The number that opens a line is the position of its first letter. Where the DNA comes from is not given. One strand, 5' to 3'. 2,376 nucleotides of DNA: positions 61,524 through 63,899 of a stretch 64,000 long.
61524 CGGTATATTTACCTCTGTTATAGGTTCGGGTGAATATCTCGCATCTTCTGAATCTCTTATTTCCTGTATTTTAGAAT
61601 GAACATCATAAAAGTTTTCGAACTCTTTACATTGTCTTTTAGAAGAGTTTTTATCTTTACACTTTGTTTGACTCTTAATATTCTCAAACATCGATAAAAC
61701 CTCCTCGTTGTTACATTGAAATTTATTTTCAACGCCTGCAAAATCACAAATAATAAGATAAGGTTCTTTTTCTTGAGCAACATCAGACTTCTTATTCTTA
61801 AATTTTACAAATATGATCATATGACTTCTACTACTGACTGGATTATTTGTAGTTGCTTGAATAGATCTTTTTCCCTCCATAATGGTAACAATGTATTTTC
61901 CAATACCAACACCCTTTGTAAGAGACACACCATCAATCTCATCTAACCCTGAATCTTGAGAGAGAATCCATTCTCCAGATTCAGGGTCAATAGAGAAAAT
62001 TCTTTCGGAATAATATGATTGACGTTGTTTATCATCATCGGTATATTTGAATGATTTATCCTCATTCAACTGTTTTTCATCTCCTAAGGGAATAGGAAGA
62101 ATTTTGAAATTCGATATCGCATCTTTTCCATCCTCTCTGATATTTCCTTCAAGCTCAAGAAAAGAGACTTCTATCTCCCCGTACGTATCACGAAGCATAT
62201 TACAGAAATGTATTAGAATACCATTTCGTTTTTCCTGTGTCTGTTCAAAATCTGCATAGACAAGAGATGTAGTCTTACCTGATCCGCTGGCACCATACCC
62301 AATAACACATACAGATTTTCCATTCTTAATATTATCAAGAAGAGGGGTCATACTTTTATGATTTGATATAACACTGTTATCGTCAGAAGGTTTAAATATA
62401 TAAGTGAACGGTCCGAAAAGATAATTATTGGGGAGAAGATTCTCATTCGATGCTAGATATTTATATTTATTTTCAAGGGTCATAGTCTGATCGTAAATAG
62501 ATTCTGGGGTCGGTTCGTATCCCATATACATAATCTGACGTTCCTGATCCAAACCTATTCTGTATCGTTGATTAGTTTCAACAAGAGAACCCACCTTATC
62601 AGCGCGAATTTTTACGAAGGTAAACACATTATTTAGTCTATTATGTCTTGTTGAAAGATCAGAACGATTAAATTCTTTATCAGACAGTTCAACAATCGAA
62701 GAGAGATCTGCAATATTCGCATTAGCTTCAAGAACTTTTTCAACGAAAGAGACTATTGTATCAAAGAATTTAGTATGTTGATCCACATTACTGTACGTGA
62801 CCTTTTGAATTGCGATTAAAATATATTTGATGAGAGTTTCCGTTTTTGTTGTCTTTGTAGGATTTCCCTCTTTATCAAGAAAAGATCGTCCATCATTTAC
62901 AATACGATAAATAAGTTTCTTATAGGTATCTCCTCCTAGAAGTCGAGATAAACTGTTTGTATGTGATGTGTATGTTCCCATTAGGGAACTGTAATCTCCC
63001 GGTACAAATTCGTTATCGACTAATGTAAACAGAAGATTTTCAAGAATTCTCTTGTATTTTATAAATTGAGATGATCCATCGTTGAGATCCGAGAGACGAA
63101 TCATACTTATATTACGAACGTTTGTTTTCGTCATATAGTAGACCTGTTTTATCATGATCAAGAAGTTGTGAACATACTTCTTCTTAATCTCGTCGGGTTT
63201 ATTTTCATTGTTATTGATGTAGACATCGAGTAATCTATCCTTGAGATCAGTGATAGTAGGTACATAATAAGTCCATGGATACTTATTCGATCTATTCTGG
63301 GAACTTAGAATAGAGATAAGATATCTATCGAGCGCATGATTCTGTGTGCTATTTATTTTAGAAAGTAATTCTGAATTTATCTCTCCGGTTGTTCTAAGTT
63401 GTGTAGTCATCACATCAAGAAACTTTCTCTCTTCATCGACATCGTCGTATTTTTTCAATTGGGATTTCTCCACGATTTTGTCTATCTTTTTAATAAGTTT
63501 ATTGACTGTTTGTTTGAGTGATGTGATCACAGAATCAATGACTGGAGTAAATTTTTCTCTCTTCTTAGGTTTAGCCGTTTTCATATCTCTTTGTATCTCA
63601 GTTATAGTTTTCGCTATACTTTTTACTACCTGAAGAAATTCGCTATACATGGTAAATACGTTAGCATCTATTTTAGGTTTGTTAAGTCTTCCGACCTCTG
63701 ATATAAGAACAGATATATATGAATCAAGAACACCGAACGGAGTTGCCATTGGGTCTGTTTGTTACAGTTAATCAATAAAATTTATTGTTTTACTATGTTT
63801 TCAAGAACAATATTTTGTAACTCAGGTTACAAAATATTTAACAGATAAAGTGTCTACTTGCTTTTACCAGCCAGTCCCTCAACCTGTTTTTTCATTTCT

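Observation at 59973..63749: Virus-encoded kinesin-like motor embedded in a 1258-aa protein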

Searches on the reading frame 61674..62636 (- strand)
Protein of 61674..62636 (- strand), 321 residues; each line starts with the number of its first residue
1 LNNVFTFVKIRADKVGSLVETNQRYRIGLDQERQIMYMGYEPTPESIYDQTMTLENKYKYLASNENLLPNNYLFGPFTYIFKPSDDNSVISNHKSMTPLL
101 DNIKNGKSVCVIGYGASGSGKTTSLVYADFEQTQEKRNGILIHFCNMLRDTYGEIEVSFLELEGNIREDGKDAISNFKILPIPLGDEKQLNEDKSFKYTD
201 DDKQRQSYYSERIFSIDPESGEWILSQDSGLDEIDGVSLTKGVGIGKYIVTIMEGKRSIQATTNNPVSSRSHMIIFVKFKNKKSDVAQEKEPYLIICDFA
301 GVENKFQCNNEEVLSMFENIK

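Call 79: search_protein_families(library=pfam, proteins=[window:61674-62636:-], max_evalue=10)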
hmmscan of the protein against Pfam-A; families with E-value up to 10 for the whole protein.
seq(321 aa): 2 families
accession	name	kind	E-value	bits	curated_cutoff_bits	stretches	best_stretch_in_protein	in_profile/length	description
PF00225.29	Kinesin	-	1e-15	58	29.3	2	77-152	45-114/327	Kinesin motor domain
PF16796.11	Microtub_bd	-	2.6e-05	24.6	27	1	76-165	61-149/155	Microtubule binding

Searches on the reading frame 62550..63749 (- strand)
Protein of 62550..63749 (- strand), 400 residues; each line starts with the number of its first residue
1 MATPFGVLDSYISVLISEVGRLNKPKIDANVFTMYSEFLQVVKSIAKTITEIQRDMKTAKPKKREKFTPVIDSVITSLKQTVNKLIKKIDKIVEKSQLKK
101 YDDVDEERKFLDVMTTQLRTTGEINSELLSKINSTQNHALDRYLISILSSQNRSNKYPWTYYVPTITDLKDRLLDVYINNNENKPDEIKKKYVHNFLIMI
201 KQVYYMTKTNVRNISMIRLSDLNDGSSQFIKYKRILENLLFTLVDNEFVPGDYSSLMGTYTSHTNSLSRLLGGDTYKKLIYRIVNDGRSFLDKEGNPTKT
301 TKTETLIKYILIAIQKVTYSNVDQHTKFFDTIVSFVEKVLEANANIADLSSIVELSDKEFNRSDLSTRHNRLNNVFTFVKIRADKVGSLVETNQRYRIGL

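Call 65: predict_structure(alignment_id=A5)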
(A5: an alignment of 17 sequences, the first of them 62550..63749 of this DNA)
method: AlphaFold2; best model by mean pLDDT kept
length: 400 residues; sequences in the alignment: 17
mean_pLDDT: 70.7   pTM: 0.50
mean pLDDT of the five models: 70.7, 69.3, 65.7, 65.1, 64.7
residues with pLDDT >= 90: 43; 70-90: 188; 50-70: 105; < 50: 64
segments of 3 or more residues with pLDDT < 50: 99-111, 117-119, 121-124, 127-129, 135-137, 149-162, 355-357, 397-400
pLDDT, mean of each block of 10 residues (from residue 1): 70 83 76 85 86 81 79 84 82 65 45 49 47 49 49 44 52 53 69 81 80 60 63 79 91 85 88 91 90 89 92 89 85 87 69 49 62 54 52 46
secondary structure, 60 per line:
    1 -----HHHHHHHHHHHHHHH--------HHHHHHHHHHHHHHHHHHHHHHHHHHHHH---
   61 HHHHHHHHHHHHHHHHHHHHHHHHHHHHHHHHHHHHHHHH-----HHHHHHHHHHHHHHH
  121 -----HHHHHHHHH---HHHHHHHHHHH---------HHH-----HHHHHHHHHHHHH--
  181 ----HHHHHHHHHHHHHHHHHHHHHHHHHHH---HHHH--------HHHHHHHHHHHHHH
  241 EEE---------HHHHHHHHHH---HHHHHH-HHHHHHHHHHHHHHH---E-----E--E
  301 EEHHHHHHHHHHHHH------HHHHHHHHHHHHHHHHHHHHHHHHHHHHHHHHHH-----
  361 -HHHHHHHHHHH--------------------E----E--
elements in order: H6-20 H29-57 H61-100 H106-120 H126-134 H138-148 H166-178 H185-211 H215-218 H227-240 E241-243 H253-262 H266-271 H273-287 E300-302 H303-315 H322-355 H362-372
